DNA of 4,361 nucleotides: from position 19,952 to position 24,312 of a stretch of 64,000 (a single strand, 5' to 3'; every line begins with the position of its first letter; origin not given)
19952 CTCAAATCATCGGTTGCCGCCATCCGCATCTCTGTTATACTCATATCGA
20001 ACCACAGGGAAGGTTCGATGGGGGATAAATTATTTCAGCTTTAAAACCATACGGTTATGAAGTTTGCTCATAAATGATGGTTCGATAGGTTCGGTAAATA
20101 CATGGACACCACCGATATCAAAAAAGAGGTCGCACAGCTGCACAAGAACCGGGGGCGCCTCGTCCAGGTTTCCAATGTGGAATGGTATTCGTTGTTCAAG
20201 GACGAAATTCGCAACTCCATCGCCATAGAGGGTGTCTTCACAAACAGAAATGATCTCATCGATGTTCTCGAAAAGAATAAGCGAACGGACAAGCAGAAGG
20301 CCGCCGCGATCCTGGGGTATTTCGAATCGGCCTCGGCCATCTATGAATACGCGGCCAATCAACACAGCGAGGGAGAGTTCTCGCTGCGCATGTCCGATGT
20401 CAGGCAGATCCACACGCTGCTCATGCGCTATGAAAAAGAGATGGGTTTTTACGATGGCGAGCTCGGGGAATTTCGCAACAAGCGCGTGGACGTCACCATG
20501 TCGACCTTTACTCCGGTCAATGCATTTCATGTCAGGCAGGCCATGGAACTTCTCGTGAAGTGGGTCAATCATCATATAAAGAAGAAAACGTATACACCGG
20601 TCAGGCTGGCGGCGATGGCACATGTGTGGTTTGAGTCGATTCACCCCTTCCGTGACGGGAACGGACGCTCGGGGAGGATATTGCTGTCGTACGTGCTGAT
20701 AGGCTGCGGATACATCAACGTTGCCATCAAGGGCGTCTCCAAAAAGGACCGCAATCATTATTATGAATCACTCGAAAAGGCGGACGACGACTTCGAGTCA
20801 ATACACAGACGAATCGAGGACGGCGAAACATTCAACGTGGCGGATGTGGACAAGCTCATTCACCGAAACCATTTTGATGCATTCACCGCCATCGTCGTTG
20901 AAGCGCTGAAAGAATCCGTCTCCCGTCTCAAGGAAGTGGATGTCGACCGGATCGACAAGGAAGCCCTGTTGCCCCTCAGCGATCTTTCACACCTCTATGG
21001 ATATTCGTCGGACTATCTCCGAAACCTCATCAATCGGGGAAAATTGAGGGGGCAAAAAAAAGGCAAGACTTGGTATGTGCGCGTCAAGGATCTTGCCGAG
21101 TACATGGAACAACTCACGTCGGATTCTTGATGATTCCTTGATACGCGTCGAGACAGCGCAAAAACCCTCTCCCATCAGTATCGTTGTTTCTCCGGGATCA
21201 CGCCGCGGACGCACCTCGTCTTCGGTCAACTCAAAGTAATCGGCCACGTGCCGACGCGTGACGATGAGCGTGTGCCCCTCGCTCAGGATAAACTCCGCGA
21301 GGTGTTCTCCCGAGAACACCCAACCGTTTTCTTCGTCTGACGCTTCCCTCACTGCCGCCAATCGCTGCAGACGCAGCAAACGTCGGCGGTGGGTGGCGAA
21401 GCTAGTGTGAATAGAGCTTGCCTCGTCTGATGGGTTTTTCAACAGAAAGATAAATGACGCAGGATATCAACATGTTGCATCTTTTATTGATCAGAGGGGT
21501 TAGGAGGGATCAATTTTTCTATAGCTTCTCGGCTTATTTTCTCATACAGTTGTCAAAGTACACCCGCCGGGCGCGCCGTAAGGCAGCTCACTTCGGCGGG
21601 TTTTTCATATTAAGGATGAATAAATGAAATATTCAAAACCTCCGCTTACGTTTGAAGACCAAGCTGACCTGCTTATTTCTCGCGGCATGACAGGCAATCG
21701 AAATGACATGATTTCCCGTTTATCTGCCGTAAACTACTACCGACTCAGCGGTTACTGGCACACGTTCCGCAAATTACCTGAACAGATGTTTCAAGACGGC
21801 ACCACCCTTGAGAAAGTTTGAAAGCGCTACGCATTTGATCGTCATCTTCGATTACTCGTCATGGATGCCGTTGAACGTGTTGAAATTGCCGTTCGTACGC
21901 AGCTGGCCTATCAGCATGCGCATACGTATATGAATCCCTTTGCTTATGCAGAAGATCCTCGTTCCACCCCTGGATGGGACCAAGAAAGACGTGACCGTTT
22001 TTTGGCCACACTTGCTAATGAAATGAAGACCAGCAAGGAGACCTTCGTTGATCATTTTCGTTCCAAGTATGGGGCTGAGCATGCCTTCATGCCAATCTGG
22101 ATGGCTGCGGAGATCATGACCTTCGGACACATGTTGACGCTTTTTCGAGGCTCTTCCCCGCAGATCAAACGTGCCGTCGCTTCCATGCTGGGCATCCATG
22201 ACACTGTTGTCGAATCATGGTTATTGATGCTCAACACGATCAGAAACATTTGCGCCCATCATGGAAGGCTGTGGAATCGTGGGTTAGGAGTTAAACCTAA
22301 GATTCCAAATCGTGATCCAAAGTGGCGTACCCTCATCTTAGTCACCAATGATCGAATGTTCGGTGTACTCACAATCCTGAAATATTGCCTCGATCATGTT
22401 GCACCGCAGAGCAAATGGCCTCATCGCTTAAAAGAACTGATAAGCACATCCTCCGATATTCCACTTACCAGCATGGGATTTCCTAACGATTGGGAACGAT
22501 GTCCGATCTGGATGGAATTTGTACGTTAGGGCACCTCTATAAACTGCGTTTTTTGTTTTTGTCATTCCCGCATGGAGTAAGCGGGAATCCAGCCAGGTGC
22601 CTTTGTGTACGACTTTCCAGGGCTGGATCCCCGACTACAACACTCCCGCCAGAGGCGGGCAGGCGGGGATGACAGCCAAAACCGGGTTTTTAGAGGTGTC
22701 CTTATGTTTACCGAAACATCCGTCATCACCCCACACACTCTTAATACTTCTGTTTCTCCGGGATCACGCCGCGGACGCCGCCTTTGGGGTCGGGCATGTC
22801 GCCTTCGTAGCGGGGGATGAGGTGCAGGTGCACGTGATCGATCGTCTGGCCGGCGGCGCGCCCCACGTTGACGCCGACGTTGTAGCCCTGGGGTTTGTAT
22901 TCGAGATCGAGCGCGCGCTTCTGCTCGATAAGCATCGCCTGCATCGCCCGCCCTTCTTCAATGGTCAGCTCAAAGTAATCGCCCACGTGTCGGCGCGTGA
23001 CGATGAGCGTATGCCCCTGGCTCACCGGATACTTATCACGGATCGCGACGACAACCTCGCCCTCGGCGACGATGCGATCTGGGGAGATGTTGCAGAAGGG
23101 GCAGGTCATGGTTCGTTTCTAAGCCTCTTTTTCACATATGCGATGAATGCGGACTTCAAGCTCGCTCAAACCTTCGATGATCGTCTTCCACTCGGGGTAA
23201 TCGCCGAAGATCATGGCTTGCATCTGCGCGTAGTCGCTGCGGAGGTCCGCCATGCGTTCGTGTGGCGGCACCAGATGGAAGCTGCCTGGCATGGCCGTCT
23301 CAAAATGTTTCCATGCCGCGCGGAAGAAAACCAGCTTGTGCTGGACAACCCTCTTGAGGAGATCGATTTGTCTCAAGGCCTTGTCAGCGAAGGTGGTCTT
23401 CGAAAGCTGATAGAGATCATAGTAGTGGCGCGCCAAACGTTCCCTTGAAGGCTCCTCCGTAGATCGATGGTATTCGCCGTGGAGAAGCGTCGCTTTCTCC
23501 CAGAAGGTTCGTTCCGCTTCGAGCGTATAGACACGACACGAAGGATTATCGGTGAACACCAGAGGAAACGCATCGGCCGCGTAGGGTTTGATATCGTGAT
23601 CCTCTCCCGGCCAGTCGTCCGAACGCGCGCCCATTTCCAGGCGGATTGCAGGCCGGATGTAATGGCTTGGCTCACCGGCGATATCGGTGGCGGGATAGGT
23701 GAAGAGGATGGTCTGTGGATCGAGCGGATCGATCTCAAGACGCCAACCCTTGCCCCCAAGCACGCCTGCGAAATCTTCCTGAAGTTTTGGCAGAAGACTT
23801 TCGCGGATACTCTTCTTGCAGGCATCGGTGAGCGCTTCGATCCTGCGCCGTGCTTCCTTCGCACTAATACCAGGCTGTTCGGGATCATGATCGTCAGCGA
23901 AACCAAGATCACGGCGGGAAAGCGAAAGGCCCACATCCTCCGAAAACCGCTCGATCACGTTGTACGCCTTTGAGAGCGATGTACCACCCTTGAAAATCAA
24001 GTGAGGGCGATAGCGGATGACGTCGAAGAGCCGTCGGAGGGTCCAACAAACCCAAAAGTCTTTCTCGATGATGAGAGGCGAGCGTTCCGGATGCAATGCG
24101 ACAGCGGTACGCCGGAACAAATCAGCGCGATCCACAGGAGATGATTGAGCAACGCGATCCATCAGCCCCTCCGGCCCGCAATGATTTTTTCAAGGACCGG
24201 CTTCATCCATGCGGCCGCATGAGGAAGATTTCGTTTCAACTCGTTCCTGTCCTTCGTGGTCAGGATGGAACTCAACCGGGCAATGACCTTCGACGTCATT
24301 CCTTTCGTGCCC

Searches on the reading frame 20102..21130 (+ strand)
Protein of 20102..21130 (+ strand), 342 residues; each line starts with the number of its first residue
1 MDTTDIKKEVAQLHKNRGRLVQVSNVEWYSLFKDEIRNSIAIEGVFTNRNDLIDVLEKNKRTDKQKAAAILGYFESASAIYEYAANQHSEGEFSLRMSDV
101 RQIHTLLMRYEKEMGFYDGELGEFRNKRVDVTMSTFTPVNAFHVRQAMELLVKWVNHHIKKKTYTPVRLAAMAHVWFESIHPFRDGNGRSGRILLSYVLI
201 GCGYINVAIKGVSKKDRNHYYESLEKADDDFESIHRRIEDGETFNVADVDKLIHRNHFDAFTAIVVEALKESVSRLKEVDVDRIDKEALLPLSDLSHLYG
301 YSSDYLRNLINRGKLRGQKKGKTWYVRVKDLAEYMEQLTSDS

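Call 89: search_protein_families(library=ncbifam, proteins=[window:20102-21130:+], max_evalue=0.00001)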
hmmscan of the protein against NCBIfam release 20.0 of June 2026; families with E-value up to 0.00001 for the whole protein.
window:20102-21130:+ (342 aa): 2 families
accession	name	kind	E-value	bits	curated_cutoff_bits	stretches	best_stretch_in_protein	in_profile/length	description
NF046030.1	ProtAdlyltaseSoFic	equivalog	9.8e-14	51.1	550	1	35-227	59-242/361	protein adenylyltransferase Fic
TIGR02613.1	mob_myst_B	hypoth_equivalog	1.9e-07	31.2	124.4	1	138-228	80-174/186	mobile mystery protein B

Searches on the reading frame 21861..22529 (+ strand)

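Call 91: search_protein_families(library=pfam, proteins=[window:21861-22529:+], max_evalue=0.01)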
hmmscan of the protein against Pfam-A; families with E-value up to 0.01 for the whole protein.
window:21861-22529:+ (222 aa): 1 family
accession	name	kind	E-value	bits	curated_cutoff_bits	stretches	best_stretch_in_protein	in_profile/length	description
PF07751.16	Abi_2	-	2.3e-33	116.5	25.6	1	1-139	49-184/184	Abi-like protein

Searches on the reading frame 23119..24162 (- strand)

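Call 89: search_protein_families(library=ncbifam, proteins=[window:23119-24162:-], max_evalue=0.00001)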
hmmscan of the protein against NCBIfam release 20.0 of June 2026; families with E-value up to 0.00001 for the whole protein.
window:23119-24162:- (347 aa): 0 families

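Call 91: search_protein_families(library=pfam, proteins=[window:23119-24162:-], max_evalue=0.01)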
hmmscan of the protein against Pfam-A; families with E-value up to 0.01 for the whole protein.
window:23119-24162:- (347 aa): 1 family
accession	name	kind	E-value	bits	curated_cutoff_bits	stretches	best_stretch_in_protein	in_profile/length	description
PF08843.17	AbiEii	-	1.3e-35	123.9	22.5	1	42-327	3-234/238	Nucleotidyl transferase AbiEii toxin, Type IV TA system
